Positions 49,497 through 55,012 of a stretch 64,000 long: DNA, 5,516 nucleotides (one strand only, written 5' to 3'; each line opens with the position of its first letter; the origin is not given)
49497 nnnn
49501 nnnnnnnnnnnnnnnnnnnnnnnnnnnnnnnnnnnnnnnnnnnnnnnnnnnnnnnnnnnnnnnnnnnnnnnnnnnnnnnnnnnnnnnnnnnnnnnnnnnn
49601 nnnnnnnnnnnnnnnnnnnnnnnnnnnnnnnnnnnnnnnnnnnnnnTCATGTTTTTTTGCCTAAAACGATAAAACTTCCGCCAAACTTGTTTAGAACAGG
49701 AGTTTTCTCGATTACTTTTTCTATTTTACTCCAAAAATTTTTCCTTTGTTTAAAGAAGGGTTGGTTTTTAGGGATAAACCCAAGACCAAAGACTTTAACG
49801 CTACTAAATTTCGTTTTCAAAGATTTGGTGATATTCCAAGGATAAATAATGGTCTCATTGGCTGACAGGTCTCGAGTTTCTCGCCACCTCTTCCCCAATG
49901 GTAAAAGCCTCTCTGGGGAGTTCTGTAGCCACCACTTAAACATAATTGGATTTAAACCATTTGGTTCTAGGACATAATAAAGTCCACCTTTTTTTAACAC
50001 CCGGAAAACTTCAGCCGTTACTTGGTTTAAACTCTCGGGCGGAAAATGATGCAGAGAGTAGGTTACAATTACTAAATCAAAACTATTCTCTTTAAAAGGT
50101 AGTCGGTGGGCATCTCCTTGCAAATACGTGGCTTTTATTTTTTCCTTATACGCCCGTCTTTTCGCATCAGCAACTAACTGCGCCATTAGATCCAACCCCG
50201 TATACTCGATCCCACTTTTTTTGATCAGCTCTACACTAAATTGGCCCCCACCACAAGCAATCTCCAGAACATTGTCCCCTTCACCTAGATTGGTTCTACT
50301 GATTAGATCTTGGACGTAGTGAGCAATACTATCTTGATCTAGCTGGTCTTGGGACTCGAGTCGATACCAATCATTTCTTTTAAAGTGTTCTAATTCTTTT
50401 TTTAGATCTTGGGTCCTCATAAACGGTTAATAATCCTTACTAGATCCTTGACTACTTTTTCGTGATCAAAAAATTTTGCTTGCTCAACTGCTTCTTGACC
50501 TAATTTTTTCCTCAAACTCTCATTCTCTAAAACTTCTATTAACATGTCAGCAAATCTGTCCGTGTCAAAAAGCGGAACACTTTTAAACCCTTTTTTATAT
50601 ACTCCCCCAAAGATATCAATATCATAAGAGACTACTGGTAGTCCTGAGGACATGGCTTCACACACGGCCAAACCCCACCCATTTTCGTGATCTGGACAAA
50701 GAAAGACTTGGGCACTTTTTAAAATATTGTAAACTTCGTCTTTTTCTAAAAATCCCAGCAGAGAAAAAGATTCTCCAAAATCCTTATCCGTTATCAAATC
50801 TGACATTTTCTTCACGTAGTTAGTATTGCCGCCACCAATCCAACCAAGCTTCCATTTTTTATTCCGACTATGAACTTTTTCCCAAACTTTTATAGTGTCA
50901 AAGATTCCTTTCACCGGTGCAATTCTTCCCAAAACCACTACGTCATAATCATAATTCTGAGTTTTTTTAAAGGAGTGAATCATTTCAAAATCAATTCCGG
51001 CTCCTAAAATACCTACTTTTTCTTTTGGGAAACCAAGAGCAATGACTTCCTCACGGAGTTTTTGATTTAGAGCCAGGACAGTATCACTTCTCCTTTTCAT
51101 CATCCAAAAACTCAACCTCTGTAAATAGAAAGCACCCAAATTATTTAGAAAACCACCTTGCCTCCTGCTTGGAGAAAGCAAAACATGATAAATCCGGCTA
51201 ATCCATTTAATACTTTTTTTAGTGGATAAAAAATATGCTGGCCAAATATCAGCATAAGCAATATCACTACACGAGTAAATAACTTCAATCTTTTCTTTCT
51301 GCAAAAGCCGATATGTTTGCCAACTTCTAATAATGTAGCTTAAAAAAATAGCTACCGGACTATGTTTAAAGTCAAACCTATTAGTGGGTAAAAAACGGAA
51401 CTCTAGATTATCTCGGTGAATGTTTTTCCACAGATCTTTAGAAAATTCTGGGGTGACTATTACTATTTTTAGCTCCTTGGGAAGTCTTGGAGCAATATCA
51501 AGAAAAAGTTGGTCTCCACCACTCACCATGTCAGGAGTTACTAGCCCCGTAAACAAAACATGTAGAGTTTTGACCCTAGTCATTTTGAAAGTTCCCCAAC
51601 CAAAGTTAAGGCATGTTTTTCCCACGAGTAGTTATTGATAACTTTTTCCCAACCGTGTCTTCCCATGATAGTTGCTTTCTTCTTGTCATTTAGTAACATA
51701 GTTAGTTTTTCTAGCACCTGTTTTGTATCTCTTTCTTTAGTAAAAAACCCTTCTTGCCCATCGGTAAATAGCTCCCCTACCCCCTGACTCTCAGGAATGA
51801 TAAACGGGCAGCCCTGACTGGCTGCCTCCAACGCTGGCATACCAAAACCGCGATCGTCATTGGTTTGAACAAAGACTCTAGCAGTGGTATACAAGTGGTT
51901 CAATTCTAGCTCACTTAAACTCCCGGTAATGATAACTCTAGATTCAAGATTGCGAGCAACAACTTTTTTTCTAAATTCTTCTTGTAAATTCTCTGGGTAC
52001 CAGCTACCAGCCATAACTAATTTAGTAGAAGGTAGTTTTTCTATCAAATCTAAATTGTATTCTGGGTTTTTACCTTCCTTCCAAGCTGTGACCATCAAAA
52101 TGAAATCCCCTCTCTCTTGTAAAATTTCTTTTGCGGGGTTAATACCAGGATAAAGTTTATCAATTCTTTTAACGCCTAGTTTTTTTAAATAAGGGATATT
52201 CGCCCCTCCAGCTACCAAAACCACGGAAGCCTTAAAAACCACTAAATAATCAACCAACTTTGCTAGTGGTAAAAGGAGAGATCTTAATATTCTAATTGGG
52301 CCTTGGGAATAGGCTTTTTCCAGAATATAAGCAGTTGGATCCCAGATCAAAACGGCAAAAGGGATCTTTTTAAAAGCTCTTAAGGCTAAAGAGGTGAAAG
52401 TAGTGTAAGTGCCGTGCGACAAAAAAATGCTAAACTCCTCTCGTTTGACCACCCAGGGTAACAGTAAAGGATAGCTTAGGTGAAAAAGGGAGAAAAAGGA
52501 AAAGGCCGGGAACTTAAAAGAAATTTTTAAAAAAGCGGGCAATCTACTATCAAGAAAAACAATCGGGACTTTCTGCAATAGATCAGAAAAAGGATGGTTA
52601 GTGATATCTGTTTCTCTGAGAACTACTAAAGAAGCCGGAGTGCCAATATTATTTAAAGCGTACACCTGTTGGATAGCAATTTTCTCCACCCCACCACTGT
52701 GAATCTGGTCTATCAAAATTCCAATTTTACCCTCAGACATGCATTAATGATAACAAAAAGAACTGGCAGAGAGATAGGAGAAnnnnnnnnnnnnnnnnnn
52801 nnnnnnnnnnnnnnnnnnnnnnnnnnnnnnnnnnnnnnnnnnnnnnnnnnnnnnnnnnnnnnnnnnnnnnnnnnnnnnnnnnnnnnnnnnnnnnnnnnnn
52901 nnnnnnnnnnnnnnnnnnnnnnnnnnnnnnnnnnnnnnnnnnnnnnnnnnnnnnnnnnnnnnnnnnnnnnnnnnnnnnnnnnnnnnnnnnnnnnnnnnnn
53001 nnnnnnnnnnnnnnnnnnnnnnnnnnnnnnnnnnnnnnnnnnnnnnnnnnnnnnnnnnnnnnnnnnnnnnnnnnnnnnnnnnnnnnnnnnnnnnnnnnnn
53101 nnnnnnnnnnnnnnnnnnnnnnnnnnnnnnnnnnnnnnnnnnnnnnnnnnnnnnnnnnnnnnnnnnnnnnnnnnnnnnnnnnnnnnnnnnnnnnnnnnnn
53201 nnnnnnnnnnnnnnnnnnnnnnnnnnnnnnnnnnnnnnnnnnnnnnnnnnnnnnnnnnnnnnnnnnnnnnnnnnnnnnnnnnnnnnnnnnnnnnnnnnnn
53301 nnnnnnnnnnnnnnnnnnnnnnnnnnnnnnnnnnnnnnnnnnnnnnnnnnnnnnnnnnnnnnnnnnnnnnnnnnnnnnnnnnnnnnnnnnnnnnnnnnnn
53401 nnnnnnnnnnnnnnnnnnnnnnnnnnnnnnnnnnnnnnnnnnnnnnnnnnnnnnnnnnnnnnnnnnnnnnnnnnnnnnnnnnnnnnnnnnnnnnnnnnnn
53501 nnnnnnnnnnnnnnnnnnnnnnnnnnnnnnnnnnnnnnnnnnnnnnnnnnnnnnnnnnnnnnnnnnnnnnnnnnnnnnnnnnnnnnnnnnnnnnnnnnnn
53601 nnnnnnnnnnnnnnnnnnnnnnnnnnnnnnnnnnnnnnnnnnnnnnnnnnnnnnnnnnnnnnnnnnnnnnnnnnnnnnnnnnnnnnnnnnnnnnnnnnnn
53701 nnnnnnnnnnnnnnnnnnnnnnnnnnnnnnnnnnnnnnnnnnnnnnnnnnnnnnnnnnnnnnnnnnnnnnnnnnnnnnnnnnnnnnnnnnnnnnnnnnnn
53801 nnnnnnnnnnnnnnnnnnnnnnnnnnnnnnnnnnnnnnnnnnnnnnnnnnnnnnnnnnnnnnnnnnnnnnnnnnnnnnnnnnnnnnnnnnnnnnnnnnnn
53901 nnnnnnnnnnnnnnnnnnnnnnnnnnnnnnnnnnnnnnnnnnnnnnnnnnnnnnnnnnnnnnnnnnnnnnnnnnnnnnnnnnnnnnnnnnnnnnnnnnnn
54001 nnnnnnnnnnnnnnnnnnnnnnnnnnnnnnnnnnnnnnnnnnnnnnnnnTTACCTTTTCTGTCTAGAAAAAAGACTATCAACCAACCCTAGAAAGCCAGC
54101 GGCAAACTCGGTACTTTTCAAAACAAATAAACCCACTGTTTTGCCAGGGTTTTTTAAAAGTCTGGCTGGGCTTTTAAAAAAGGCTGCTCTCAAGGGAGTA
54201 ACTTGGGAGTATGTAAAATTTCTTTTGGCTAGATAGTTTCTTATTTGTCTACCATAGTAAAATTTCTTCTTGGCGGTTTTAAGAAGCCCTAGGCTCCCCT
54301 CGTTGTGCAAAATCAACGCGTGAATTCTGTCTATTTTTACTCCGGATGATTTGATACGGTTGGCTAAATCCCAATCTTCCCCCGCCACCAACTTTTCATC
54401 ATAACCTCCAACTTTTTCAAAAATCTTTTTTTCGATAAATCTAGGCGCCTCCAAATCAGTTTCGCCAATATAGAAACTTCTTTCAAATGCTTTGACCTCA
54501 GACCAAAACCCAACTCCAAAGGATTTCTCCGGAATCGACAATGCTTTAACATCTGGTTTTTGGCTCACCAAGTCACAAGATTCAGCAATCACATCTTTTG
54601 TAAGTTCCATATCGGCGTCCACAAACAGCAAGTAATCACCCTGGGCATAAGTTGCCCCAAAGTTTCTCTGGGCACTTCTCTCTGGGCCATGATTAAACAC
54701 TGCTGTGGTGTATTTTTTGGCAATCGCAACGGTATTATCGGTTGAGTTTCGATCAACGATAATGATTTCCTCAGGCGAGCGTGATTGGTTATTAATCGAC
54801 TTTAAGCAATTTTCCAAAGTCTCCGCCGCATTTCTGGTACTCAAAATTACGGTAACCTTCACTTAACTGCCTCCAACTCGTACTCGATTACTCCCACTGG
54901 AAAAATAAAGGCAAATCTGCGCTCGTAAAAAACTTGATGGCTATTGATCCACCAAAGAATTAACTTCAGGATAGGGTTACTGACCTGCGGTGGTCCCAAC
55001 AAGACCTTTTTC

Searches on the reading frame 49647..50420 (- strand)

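Call 8: search_protein_families(library=pfam, proteins=[window:49647-50420:-], max_evalue=0.001)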
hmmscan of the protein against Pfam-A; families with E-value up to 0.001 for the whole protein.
window:49647-50420:- (257 aa): 11 families
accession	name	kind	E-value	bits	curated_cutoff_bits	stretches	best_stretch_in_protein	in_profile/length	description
PF13649.12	Methyltransf_25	-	3.4e-25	89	27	1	51-146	1-97/97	Methyltransferase domain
PF08241.18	Methyltransf_11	-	1.4e-23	83.8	21.2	1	52-149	1-94/95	Methyltransferase domain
PF13847.12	Methyltransf_31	-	5.4e-18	65.5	27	1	47-159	3-118/145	Methyltransferase domain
PF01209.24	Ubie_methyltran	-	1.1e-16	61.4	20.1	1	42-155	42-156/233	ubiE/COQ5 methyltransferase family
PF08242.18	Methyltransf_12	-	3.3e-14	53.8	30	1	52-147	1-97/98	Methyltransferase domain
PF13489.12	Methyltransf_23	-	1.2e-11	45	27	1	34-169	7-137/164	Methyltransferase domain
PF02353.26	CMAS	-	4.1e-06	26.8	27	1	36-148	51-162/273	Mycolic acid cyclopropane synthetase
PF07021.18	MetW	-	0.00018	21.6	21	1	46-143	12-103/193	Methionine biosynthesis protein MetW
PF05148.21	Methyltransf_8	-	0.00036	20.9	27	1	101-152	110-158/219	Hypothetical methyltransferase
PF05175.20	MTS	-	0.0004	20.5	23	0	42-124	30-109/170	Methyltransferase small domain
PF00398.26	RrnaAD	-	0.00064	19.3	24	1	36-111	19-92/263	Ribosomal RNA adenine dimethylase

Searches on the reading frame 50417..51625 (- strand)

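Call 9: search_protein_families(library=pfam, proteins=[window:50417-51625:-], max_evalue=0.001)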
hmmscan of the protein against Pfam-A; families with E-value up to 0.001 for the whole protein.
window:50417-51625:- (402 aa): 5 families
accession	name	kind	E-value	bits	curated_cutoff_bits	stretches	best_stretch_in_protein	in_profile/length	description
PF00534.26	Glycos_transf_1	-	4.8e-25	88.5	26.4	1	222-379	11-169/172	Glycosyl transferases group 1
PF13692.12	Glyco_trans_1_4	-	2.4e-19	70.4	27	1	228-368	3-142/142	Glycosyl transferases group 1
PF13439.12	Glyco_transf_4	-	4.7e-07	30.4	28.5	1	36-214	3-169/170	Glycosyltransferase Family 4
PF20706.3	GT4-conflict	-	9.9e-07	28.5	26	1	178-332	145-309/385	Family 4 Glycosyltransferase in conflict systems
PF13524.12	Glyco_trans_1_2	-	0.00027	21.4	25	1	288-383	30-129/144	Glycosyl transferase-like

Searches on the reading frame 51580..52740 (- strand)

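Call 9: search_protein_families(library=pfam, proteins=[window:51580-52740:-], max_evalue=0.001)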
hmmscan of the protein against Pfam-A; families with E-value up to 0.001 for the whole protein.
window:51580-52740:- (386 aa): 4 families
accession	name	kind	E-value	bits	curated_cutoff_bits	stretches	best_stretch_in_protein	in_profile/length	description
PF00534.26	Glycos_transf_1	-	7.6e-23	81.3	26.4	1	203-362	7-168/172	Glycosyl transferases group 1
PF13692.12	Glyco_trans_1_4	-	1.7e-16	61.2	27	1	224-352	15-142/142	Glycosyl transferases group 1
PF13524.12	Glyco_trans_1_2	-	3.1e-12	47.1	25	1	233-380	6-142/144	Glycosyl transferase-like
PF20706.3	GT4-conflict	-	3.4e-06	26.7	26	1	276-356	271-361/385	Family 4 Glycosyltransferase in conflict systems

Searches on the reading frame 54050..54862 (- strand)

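Call 9: search_protein_families(library=pfam, proteins=[window:54050-54862:-], max_evalue=0.001)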
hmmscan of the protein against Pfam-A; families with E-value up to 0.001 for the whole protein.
window:54050-54862:- (270 aa): 5 families
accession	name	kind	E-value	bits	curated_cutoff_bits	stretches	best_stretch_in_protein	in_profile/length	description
PF00535.33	Glycos_transf_2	-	1.9e-24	86.9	23.3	1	4-126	1-131/168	Glycosyl transferase family 2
PF10111.15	Glyco_tranf_2_2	-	2.7e-14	53.7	27.3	2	4-100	1-107/276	Glycosyltransferase like family 2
PF13641.12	Glyco_tranf_2_3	-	3.3e-09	37.5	27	1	3-112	3-123/230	Glycosyltransferase like family 2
PF02709.20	Glyco_transf_7C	-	6.9e-06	26.1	23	1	143-182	26-67/78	N-terminal domain of galactosyltransferase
PF13704.12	Glyco_tranf_2_4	-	0.00054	20.8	27.5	0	10-84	1-81/98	Glycosyl transferase family 2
